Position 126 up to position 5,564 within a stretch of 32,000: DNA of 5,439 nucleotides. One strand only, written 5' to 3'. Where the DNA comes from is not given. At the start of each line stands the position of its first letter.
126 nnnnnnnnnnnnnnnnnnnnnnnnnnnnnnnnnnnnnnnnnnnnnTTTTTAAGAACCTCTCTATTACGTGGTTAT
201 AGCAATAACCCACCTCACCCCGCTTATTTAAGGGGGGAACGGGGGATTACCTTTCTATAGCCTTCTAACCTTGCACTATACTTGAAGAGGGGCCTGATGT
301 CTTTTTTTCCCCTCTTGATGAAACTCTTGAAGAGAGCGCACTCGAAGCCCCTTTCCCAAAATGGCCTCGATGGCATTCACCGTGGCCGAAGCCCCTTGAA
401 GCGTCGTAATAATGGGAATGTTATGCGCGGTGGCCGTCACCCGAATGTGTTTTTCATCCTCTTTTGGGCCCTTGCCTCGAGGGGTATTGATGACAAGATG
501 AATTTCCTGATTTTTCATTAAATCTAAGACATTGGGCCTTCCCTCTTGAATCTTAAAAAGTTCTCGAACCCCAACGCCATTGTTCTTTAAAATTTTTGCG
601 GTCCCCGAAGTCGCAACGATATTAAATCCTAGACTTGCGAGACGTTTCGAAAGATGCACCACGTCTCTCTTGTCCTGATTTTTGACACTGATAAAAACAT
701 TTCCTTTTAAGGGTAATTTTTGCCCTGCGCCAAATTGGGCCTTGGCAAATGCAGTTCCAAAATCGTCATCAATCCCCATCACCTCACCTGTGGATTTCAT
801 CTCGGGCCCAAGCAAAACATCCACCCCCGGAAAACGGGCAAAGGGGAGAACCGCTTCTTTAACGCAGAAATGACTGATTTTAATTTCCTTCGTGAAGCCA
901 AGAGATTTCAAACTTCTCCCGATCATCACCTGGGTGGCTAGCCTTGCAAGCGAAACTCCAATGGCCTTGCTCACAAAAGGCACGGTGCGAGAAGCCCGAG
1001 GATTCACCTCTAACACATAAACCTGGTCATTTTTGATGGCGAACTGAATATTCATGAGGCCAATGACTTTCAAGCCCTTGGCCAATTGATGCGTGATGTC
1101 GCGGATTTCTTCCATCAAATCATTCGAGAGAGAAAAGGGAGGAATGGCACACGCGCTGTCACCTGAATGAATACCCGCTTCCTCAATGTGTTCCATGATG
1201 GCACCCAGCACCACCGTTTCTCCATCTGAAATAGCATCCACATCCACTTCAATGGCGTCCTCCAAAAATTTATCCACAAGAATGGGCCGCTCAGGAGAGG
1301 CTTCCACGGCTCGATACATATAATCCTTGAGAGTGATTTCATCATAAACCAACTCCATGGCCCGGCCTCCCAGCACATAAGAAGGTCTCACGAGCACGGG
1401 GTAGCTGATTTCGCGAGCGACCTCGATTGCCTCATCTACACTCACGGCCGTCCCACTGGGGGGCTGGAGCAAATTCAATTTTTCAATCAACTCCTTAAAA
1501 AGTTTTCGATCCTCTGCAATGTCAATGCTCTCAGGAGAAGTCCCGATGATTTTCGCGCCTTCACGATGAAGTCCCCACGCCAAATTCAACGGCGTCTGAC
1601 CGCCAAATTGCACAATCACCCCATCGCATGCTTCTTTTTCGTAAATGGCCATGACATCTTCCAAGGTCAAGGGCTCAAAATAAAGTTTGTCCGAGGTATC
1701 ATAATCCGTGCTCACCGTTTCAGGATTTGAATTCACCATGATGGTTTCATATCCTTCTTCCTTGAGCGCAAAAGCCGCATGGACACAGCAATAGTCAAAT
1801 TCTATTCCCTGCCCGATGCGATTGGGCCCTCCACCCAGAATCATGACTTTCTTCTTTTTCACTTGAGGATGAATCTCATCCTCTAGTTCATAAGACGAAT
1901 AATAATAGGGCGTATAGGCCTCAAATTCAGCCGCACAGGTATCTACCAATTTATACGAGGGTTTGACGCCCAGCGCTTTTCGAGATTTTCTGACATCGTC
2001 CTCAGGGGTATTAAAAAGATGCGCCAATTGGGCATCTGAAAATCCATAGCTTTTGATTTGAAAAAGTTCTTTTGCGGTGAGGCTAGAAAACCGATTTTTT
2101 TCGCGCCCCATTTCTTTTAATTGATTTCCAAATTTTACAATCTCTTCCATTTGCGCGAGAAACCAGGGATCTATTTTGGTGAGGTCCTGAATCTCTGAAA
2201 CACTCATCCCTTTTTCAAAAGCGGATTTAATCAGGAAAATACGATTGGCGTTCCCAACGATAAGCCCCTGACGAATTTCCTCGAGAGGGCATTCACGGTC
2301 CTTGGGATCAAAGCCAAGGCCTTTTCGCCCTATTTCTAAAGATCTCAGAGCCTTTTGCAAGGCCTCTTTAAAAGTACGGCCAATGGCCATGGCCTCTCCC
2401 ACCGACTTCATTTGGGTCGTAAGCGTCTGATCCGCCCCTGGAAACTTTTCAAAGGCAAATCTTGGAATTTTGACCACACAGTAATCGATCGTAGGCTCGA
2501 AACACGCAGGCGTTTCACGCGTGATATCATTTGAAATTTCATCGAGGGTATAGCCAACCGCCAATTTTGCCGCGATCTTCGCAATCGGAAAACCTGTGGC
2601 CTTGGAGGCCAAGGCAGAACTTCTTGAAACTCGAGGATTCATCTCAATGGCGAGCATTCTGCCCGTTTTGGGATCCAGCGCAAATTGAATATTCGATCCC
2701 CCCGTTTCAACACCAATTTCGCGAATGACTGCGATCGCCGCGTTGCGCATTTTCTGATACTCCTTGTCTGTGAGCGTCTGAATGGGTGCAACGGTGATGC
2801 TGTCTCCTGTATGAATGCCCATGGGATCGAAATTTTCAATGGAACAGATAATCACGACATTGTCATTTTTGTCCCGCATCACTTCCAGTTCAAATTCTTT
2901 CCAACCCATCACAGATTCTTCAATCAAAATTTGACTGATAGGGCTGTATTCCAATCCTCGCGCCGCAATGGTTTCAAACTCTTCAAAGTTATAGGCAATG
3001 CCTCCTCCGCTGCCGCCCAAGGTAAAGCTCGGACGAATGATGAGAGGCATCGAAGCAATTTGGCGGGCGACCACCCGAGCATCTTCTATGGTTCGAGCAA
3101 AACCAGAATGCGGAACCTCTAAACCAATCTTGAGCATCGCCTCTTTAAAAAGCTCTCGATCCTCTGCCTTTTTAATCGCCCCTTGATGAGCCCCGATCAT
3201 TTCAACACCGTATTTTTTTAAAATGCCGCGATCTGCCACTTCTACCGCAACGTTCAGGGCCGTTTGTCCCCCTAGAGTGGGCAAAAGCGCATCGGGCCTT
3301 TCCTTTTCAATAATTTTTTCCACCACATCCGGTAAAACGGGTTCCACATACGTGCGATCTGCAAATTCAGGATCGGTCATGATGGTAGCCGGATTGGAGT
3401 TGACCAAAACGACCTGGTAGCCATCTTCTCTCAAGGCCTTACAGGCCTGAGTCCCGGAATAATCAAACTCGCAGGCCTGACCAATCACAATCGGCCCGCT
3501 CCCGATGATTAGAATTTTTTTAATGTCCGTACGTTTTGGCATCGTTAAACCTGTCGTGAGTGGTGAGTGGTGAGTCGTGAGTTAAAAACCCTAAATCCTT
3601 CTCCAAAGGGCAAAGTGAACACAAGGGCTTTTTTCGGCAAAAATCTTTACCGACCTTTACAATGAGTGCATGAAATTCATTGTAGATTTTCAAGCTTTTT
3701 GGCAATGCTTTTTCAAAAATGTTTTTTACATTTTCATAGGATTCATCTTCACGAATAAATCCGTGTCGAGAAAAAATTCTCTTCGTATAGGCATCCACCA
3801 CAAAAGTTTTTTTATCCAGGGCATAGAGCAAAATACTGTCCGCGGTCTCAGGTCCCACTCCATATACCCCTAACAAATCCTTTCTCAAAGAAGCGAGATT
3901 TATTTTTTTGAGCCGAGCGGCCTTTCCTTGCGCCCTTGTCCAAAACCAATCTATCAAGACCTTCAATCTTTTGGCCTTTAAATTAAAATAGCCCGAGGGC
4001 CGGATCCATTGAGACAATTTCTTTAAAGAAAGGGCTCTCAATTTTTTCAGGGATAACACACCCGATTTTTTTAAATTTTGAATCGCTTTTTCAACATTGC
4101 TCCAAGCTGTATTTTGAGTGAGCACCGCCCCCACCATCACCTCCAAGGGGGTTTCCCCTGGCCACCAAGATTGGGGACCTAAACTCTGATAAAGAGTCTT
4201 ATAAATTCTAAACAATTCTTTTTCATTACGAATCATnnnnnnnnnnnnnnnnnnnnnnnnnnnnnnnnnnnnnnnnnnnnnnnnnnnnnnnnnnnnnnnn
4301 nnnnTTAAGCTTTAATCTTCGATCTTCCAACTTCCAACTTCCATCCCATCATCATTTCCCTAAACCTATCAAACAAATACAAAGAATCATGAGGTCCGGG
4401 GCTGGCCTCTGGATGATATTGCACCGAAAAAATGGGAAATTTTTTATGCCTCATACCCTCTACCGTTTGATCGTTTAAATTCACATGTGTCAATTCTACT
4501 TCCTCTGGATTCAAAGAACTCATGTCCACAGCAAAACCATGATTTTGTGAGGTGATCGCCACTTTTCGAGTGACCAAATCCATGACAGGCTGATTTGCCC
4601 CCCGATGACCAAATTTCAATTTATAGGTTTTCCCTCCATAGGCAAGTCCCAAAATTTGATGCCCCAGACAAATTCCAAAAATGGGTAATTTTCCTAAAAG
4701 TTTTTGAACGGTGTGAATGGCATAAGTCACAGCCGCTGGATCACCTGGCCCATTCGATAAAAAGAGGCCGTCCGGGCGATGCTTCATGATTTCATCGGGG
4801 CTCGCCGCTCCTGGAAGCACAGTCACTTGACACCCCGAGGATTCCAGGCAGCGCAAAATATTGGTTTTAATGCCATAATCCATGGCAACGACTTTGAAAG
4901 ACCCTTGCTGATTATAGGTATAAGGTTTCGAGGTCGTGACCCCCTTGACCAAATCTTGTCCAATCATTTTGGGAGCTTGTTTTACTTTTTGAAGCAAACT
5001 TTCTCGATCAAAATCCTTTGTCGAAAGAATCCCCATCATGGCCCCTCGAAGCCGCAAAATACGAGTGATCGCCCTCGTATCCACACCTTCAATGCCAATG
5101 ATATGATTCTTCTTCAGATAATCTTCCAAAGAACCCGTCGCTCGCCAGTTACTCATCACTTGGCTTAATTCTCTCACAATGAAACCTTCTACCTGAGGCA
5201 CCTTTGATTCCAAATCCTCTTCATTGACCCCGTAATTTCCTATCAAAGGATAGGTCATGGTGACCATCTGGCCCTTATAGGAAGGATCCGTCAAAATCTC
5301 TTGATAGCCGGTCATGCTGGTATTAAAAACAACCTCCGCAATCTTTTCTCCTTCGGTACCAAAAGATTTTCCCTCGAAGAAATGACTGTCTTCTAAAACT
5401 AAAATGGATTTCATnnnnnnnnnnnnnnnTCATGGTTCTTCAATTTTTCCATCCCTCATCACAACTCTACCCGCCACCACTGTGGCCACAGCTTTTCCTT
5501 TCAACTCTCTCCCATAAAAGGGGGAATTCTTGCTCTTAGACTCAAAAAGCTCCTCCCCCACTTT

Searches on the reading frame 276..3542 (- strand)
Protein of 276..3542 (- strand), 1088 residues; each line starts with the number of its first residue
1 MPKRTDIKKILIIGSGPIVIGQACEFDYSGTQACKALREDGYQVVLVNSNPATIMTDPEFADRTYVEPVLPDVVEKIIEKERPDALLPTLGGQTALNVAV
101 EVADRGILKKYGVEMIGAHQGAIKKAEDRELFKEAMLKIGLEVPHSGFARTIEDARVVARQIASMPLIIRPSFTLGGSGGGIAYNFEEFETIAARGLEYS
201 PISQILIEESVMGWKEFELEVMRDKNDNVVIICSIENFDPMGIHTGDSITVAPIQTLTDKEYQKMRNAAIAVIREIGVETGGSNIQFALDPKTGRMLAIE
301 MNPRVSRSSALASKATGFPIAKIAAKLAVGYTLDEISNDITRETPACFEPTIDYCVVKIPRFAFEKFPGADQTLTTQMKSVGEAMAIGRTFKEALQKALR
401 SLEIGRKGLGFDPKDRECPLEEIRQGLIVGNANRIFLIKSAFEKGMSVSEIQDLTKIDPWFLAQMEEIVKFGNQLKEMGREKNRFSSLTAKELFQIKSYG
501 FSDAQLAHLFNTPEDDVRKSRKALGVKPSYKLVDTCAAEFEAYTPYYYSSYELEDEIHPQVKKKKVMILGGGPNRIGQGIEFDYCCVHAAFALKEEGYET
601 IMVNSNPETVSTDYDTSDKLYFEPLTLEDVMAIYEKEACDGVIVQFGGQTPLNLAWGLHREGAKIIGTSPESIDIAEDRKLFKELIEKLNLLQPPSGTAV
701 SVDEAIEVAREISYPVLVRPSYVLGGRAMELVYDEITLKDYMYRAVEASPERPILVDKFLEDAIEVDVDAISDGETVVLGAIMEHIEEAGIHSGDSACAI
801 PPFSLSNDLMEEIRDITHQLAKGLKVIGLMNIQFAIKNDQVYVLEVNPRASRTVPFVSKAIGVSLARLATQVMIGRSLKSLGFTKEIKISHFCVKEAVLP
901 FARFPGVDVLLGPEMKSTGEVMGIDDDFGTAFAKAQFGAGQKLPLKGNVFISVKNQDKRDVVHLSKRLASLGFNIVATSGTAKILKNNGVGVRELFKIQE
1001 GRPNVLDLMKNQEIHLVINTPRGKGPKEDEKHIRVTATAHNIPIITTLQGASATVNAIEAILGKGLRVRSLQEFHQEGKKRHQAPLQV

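Call 49: search_protein_families(library=pfam, proteins=[window:276-3542:-], max_evalue=0.00001)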
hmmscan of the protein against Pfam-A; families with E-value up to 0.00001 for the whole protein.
window:276-3542:- (1088 aa): 8 families
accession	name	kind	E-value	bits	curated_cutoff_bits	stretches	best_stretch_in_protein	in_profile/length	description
PF02786.22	CPSase_L_D2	-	5.5e-104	346.7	19.8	2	128-335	1-210/211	Carbamoyl-phosphate synthase L chain, ATP binding domain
PF25596.1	CPSase_L_D1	-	3.3e-101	333.8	27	2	563-674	2-117/118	Carbamoyl phosphate synthase preATP-grasp domain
PF02787.25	CPSase_L_D3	-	8e-25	87.1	26.6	1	429-509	5-79/80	Carbamoyl-phosphate synthetase large chain, oligomerisation domain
PF02142.27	MGS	-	2e-21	76.4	24.1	1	961-1046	2-94/94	MGS-like domain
PF02222.28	ATP-grasp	-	1.2e-11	45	27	1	685-850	2-163/179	ATP-grasp domain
PF07478.18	Dala_Dala_lig_C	-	3.7e-11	43.4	24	1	706-849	29-175/204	D-ala D-ala ligase C-terminus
PF15632.11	ATPgrasp_Ter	-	2.4e-10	40.7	29.1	1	811-876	47-111/131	ATP-grasp in the biosynthetic pathway with Ter operon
PF02655.19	ATP-grasp_3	-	4.1e-08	33.9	23.2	0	707-850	25-157/160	ATP-grasp domain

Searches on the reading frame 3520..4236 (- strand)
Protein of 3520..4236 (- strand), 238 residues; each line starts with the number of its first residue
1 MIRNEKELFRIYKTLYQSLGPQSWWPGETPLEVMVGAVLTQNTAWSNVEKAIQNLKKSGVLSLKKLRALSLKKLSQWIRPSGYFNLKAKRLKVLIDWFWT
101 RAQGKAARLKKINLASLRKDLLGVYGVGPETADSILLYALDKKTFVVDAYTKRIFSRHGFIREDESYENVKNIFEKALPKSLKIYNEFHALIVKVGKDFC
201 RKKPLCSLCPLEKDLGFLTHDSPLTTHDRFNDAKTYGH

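Call 49: search_protein_families(library=pfam, proteins=[window:3520-4236:-], max_evalue=0.00001)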
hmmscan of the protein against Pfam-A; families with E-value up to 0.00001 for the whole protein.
window:3520-4236:- (238 aa): 1 family
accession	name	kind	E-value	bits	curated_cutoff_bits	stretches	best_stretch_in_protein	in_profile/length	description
PF00730.31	HhH-GPD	-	2.1e-16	60.6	26.2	1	35-179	1-107/108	HhH-GPD superfamily base excision DNA repair protein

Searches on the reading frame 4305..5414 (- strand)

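Call 49: search_protein_families(library=pfam, proteins=[window:4305-5414:-], max_evalue=0.00001)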
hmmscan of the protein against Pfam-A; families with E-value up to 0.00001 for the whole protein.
window:4305-5414:- (369 aa): 3 families
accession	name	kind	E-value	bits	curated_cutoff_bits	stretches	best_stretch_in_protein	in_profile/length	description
PF00988.28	CPSase_sm_chain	-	3.1e-55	185.8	27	1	5-130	1-126/126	Carbamoyl-phosphate synthase small chain, CPSase domain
PF00117.34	GATase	-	4.3e-55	186.8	22.8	1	177-353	2-189/190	Glutamine amidotransferase class-I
PF07722.19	Peptidase_C26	-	2.7e-08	34.3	20.5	0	241-265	104-128/219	Peptidase C26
